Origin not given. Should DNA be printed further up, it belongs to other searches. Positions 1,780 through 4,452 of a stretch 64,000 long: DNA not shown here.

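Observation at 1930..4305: Complete two-component system in a single polypeptide (GAF-PAS-HisKA-HATPase-REC-OmpR wHTH)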

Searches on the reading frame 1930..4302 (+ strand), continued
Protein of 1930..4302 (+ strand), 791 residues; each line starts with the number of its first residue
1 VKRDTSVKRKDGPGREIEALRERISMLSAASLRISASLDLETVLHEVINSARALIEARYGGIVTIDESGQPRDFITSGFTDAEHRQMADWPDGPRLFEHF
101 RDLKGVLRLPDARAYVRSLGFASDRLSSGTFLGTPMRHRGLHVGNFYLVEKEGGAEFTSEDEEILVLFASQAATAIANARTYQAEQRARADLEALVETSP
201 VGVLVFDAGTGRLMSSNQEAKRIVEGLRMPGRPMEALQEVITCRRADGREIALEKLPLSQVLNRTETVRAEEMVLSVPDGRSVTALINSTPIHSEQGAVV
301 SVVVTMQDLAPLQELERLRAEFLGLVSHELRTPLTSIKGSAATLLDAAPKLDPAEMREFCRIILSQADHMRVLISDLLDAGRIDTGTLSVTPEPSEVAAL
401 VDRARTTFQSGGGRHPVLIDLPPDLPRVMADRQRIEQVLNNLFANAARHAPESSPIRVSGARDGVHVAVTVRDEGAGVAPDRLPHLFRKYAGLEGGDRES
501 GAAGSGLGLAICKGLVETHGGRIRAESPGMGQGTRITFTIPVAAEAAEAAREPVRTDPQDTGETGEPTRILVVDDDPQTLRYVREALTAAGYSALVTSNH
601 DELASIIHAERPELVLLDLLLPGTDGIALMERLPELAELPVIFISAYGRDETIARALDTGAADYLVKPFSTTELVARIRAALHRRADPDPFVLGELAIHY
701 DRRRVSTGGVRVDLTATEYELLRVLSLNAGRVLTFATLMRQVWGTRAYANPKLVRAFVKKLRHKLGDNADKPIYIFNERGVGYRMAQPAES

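Call 22: search_protein_families(library=pfam, proteins=[L015:871-7554:-, L003:4221-7553:-, L006:2833-7449:-, L029:4002-7445:-, L048:2121-7181:-, L063:3895-7353:-, L078:5882-7681:-], max_evalue=0.001)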
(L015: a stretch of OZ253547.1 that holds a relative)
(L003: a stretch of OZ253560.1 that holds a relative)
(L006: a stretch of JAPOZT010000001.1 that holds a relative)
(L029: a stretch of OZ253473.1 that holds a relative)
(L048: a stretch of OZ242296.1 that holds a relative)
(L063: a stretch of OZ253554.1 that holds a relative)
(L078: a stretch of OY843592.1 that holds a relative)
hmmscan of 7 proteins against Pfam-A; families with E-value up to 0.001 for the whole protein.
L015:871-7554:- (2228 aa): 9 families
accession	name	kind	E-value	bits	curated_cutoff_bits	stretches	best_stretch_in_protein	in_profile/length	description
PF00041.27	fn3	-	5.3e-33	113.5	25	3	1531-1617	2-82/84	Fibronectin type III domain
PF00028.23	Cadherin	-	8.4e-22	77.8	28.8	2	760-845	3-93/93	Cadherin domain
PF16656.11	Pur_ac_phosph_N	-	1.4e-13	51.7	30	1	1538-1617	7-90/93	Purple acid Phosphatase, N-terminal domain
PF25059.1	FN3_DSCAM-DSCAML_C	-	1.7e-12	48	39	0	1553-1611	14-72/89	DSCAM/DSCAML C-terminal Fn3-like domain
PF16709.11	SCAB-Ig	-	4.8e-10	39.8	27.6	0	683-739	27-86/98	Ig domain of plant-specific actin-binding protein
PF23197.1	IG_AIR9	-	1.1e-09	38.5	27.5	0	247-290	32-77/87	AIR9 A9 domain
PF13753.12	SWM_repeat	-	1.9e-08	34.9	27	2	308-393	2-86/86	Putative flagellar system-associated repeat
PF12869.13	tRNA_anti-like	-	5.5e-06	26.4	23.5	0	462-511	65-117/146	tRNA_anti-like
PF14292.12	SusE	-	0.00013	22.5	25.2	1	965-1027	14-67/106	SusE outer membrane protein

L003:4221-7553:- (1111 aa): 21 families
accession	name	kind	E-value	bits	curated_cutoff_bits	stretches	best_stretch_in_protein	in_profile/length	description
PF17963.7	Big_9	-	6.7e-50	168.4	23.6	8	234-323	1-89/89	Bacterial Ig domain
PF00801.26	PKD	-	2.4e-33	114.4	23.5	3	249-318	11-75/80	PKD domain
PF05345.18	He_PIG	-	6.8e-26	91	24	1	336-418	6-95/96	Putative Ig domain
PF02368.24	Big_2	-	2.6e-25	88.6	22.8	1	53-133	3-79/79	Bacterial Ig-like domain (group 2)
PF21027.3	Sde0182_C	-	1.2e-19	71.1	27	0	828-896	1-65/83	Cellulose-binding protein Sde0182, C-terminal domain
PF24421.1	Ig_J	-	2.3e-18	66.6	29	0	558-602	50-94/104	Tip attachment protein J, Ig-like domain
PF17803.7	Cadherin_4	-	7.7e-18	65.2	25.1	0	894-952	3-61/71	Bacterial cadherin-like domain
PF22352.2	K319L-like_PKD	-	1.1e-14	54.6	27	0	256-324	13-84/84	K319L-like, PKD domain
PF06280.18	fn3_5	-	1.1e-12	49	27.6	0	171-226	37-91/112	Fn3-like domain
PF21602.3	GldM_3rd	-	3.6e-07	30.8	25.2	0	468-504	38-72/82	GldM third domain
PF25581.1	AsqO_C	-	8.3e-07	29.6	27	0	358-411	25-79/131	AsqO-like, C-terminal domain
PF08141.18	SspH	-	1.5e-06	28.7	25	0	567-595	16-45/58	Small acid-soluble spore protein H family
PF13527.13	Acetyltransf_9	-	2e-06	28.3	25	0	557-596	44-83/127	Acetyltransferase (GNAT) domain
PF06805.18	Lambda_tail_I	-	3.9e-06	27.6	23.8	0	331-395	13-83/83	Bacteriophage lambda tail assembly protein I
PF03628.18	PapG_C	-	4.7e-06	26.9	20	0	466-497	52-83/108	PapG chaperone-binding domain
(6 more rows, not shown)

L006:2833-7449:- (1539 aa): 3 families
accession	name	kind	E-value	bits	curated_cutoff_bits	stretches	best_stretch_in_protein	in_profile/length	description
PF03160.20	Calx-beta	-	7.5e-18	65.1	27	1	885-976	9-100/119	Calx-beta domain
PF23197.1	IG_AIR9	-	3.4e-06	27.2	27.5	0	289-327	32-71/87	AIR9 A9 domain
PF16709.11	SCAB-Ig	-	0.00026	21.4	27.6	0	546-598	29-82/98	Ig domain of plant-specific actin-binding protein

L029:4002-7445:- (1148 aa): 10 families
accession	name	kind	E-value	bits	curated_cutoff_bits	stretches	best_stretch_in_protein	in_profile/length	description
PF00041.27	fn3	-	3.7e-30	104.4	25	3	477-558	6-80/84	Fibronectin type III domain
PF00028.23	Cadherin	-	3.6e-27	95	28.8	3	1012-1085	15-92/93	Cadherin domain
PF25059.1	FN3_DSCAM-DSCAML_C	-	2.3e-17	63.5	39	3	704-759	16-71/89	DSCAM/DSCAML C-terminal Fn3-like domain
PF13753.12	SWM_repeat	-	3.7e-17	62.8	27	1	252-332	1-85/86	Putative flagellar system-associated repeat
PF21605.3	CRLF2-like_D2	-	4.6e-12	46.3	27.3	0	903-965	15-71/94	Cytokine receptor-like factor 2-like, D2 domain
PF17963.7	Big_9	-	3.2e-07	31.6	23.6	2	357-460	1-89/89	Bacterial Ig domain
PF25788.1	Ig_Rha78A_N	-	7.6e-06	26.6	27.4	0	485-558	18-96/105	Rha78A-like, N-terminal immunoglobulin domain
PF25814.1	fn3_SORL1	-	1.2e-05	25.7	27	0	472-546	3-71/90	SORL1-like, fn3 domain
PF01108.23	Tissue_fac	-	7.4e-05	23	27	0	670-761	14-107/107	Tissue factor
PF18981.6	InlK_D3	-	0.00015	22.3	25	0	419-461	32-75/75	Internalin K domain (D3/D4)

L048:2121-7181:- (1687 aa): 8 families
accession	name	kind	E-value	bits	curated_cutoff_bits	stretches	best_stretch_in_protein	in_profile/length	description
PF00560.39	LRR_1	-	5.2e-28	91.5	20.6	0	1082-1104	1-23/23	Leucine Rich Repeat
PF13855.12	LRR_8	-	5e-26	90.7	27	5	961-1020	2-61/61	Leucine rich repeat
PF23598.1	LRR_14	-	3.6e-23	82.3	40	4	954-1086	41-169/353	Leucine-rich repeat region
PF12799.13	LRR_4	-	4e-21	75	27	2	1057-1093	2-36/44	Leucine Rich repeats (2 copies)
PF02369.22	Big_1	-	1e-09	38.8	34.9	1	717-782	21-85/93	Bacterial Ig-like domain (group 1)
PF10462.15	Peptidase_M66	-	3.6e-05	23.3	20.6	1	1421-1470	184-234/306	Peptidase M66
PF23211.1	LRR_LRWD1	-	0.00017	21.8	28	0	1055-1141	15-99/190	Leucine-rich repeat and WD repeat-containing protein 1, LRR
PF13688.12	Reprolysin_5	-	0.00095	19.9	27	0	1429-1451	141-163/196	Metallo-peptidase family M12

L063:3895-7353:- (1153 aa): 4 families
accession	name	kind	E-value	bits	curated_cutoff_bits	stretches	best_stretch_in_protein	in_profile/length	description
PF09471.16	Peptidase_M64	-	3.4e-14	53.1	26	2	199-257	1-59/302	IgA Peptidase M64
PF00041.27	fn3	-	3.9e-07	30.6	25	1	589-664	4-76/84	Fibronectin type III domain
PF07705.17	CARDB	-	6.2e-06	26.8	22.7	1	54-161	1-100/101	CARDB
PF13582.12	Reprolysin_3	-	0.00072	20.5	22.4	0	282-340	60-119/123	Metallo-peptidase family M12B Reprolysin-like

L078:5882-7681:- (600 aa): 0 families

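Call 23: search_protein_families(library=pfam, proteins=[L001:474-1274:-, L043:6343-7665:-, L072:5172-7637:-], max_evalue=0.001)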
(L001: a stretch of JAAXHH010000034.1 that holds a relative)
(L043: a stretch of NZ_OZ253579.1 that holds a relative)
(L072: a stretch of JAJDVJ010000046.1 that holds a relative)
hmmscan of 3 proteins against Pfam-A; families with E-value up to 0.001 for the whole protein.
L001:474-1274:- (267 aa): 0 families

L043:6343-7665:- (441 aa): 1 family
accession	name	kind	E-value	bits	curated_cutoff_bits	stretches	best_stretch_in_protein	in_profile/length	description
PF08309.17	LVIVD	-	5.6e-06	26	20.2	0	122-148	13-40/42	LVIVD repeat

L072:5172-7637:- (822 aa): 1 family
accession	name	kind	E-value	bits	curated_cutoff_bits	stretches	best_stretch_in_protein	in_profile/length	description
PF03797.25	Autotransporter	-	9e-14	52.3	26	1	461-654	2-204/255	Autotransporter beta-domain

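Call 34: find_encoding_contigs(protein=window:1930-4302:+, flank=6000, max_places=6)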
Protein window:1930-4302:+ (791 aa): no gene with exactly this product is on record in the collection.

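Call 35: find_encoding_contigs(protein=P0002, flank=8000, max_places=4)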
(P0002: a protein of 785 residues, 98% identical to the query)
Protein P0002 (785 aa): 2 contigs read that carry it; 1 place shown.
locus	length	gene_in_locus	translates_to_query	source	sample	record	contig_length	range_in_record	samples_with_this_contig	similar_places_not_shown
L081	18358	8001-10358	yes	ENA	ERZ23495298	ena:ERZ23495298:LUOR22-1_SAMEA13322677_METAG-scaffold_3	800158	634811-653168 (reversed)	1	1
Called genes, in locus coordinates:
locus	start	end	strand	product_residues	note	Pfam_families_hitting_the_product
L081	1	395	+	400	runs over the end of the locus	PF13173:AAA_14, PF13635:DUF4143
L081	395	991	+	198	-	PF00581:Rhodanese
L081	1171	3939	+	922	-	PF20464:MmeI_N, PF20465:MmeI_hel, PF20473:MmeI_Mtase, PF20466:MmeI_TRD, PF20467:MmeI_C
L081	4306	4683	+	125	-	-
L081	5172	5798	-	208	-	PF07087:DUF1353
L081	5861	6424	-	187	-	PF07087:DUF1353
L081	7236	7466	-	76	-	PF25601:AAA_lid_14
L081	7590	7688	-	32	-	-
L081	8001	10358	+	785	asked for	PF01590:GAF, PF13185:GAF_2, PF00989:PAS (weak), PF00512:HisKA, PF02518:HATPase_c, PF13581:HATPase_c_2 (weak), PF00072:Response_reg, PF00486:Trans_reg_C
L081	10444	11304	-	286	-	PF01209:Ubie_methyltran (weak), PF13847:Methyltransf_31, PF08241:Methyltransf_11, PF08242:Methyltransf_12, PF13649:Methyltransf_25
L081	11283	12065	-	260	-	PF13489:Methyltransf_23, PF13847:Methyltransf_31, PF08241:Methyltransf_11, PF08242:Methyltransf_12, PF13649:Methyltransf_25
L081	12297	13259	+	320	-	PF00389:2-Hacid_dh, PF02826:2-Hacid_dh_C, PF03446:NAD_binding_2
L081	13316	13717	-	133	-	PF02943:FeThRed_B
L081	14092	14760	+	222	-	PF02085:Cytochrom_CIII (faint), PF14537:Cytochrom_c3_2 (faint), PF22113:Mtrc-MtrF_II-IV_dom (faint), PF14522:Cytochrome_C7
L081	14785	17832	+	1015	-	PF12838:Fer4_7 (weak)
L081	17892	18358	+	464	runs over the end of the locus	PF03916:NrfD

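Call 36: search_solved_structures(query=window:1930-4302:+, max_evalue=0.00001, show_alignments=0)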
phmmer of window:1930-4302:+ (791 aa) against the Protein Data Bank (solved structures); distinct sequences matched with E-value up to 0.00001: 307 (the best 60 are shown).
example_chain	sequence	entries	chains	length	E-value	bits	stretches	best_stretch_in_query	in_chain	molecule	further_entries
2gwr_A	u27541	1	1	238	1.2e-35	126.3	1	568-789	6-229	DNA-binding response regulator mtrA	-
8u4x_A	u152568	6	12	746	1.3e-35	126.2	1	311-543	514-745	histidine kinase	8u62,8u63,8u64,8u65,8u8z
6lgq_D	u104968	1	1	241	4e-35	124.6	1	567-785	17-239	DNA-binding response regulator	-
4kny_A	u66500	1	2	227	1.1e-34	123.2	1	568-785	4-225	KDP operon transcriptional regulatory protein KdpE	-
5uht_A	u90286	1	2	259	3.7e-34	121.4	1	303-542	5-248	Sensor histidine kinase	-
3dge_A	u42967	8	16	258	4.6e-34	121.1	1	304-542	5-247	Sensor protein | Histidine kinase | Sensor histidine kinase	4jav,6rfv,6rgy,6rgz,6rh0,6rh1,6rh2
2c2a_A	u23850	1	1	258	5.3e-34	120.9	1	305-542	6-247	SENSOR HISTIDINE KINASE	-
4kfc_A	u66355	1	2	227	7.4e-34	120.4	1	568-785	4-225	KDP operon transcriptional regulatory protein KdpE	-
6azr_A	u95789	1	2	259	1.8e-33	119.1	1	303-542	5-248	Sensor histidine kinase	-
4jas_A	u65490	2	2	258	4.3e-33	117.9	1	304-542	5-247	Histidine kinase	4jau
6rh7_A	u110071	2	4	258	1.1e-32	116.5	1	304-542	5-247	Sensor histidine kinase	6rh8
6paj_A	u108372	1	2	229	3.6e-31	111.5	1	315-541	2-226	Sensor protein SrrB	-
2oqr_A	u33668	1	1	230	1.3e-30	109.7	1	568-785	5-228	Sensory transduction protein regX3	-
1ys6_A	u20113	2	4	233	4.7e-30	107.9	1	560-785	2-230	Transcriptional regulatory protein prrA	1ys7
4b09_A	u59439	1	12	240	1.2e-29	106.6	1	568-786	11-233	TRANSCRIPTIONAL REGULATORY PROTEIN BAER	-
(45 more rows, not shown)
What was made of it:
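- On OmpR/PhoB-family response regulator: There are full-length matches to MtrA, KdpE, RegX3 and PrrA structures (call 36).
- The REC-wHTH unit aligns over its full length with classical OmpR-family regulators (MtrA, KdpE, RegX3, PrrA) at E 1e-30 to 1e-35 (call 36).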

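Call 52: search_protein_families(library=pfam, alignment_id=A3, max_evalue=0.00001)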
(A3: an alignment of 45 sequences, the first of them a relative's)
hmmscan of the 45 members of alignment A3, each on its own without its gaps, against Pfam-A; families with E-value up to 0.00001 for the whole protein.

A. member 1, L002:6294-7556:- (421 aa): 4 families
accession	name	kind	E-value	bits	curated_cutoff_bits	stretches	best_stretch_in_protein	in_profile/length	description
PF17963.7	Big_9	-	9.5e-15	55.7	23.6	2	139-228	1-89/89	Bacterial Ig domain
PF02368.24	Big_2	-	1.2e-10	41.6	22.8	1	53-133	3-79/79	Bacterial Ig-like domain (group 2)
PF00801.26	PKD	-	4.4e-10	39.9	23.5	0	247-318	9-75/80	PKD domain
PF17803.7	Cadherin_4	-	1.4e-08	35.5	25.1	0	319-386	2-67/71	Bacterial cadherin-like domain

B. families by the number of members that match (of 45 scanned): 66 families (the first 25 are shown)
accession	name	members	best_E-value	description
PF00041.27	fn3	6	3.7e-30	Fibronectin type III domain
PF23197.1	IG_AIR9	6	4.3e-13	AIR9 A9 domain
PF13753.12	SWM_repeat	5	8.9e-45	Putative flagellar system-associated repeat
PF16709.11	SCAB-Ig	5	4.8e-11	Ig domain of plant-specific actin-binding protein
PF00067.27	p450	3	9.5e-58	Cytochrome P450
PF17963.7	Big_9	3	6.7e-50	Bacterial Ig domain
PF00028.23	Cadherin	3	3.6e-27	Cadherin domain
PF05345.18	He_PIG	3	6.8e-26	Putative Ig domain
PF03160.20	Calx-beta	3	2.4e-19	Calx-beta domain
PF00801.26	PKD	2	2.4e-33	PKD domain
PF02368.24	Big_2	2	2.6e-25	Bacterial Ig-like domain (group 2)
PF03797.25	Autotransporter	2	6.5e-19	Autotransporter beta-domain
PF17803.7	Cadherin_4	2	7.7e-18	Bacterial cadherin-like domain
PF12733.13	Cadherin-like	2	1.3e-15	Cadherin-like beta sandwich domain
PF02719.21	Polysacc_synt_2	1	1.5e-101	Polysaccharide biosynthesis protein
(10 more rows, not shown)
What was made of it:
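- Their domains include fn3, cadherin, Big_9, PKD, Calx-beta, LRR, M64/M66 peptidase and autotransporter (calls 22, 23, 52).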

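Call 60: search_protein_representatives(protein=window:1930-4302:+)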
Query: 791 residues. Proteins with E-value up to 0.001 (for the whole library): 1793714; up to 1e-10: 1003631; up to 1e-30: 119537. The best 150 are listed.
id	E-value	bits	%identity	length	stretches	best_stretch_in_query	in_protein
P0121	4.2e-291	984.2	63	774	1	11-788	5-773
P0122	2.2e-271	919.0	58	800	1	8-787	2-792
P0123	1.5e-269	912.9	59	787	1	13-790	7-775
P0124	9.5e-267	903.7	73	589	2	10-377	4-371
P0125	2.0e-264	896.0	52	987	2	17-788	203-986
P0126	4.4e-263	891.5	58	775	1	8-790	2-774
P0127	8.9e-263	890.5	57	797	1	15-787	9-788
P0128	9.7e-263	890.4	61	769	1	12-787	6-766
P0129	2.0e-259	879.4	55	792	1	9-788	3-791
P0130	1.8e-257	872.9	59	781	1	15-790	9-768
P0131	6.0e-255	864.6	55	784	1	14-790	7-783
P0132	1.5e-248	843.5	55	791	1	15-789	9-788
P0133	8.5e-241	817.8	55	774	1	23-790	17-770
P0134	3.1e-238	809.4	55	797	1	17-787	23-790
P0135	5.1e-234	795.4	52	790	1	15-786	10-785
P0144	6.7e-217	738.8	47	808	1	3-788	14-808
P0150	1.9e-207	707.6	47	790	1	13-789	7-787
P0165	3.3e-191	653.9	44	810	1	5-788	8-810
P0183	3.4e-177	607.6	43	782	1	22-788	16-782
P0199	5.3e-168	577.2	40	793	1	13-787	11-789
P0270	7.1e-132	457.8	37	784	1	26-789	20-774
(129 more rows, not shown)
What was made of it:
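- About 100 further 50%-identity clusters align end to end in one stretch (call 60).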
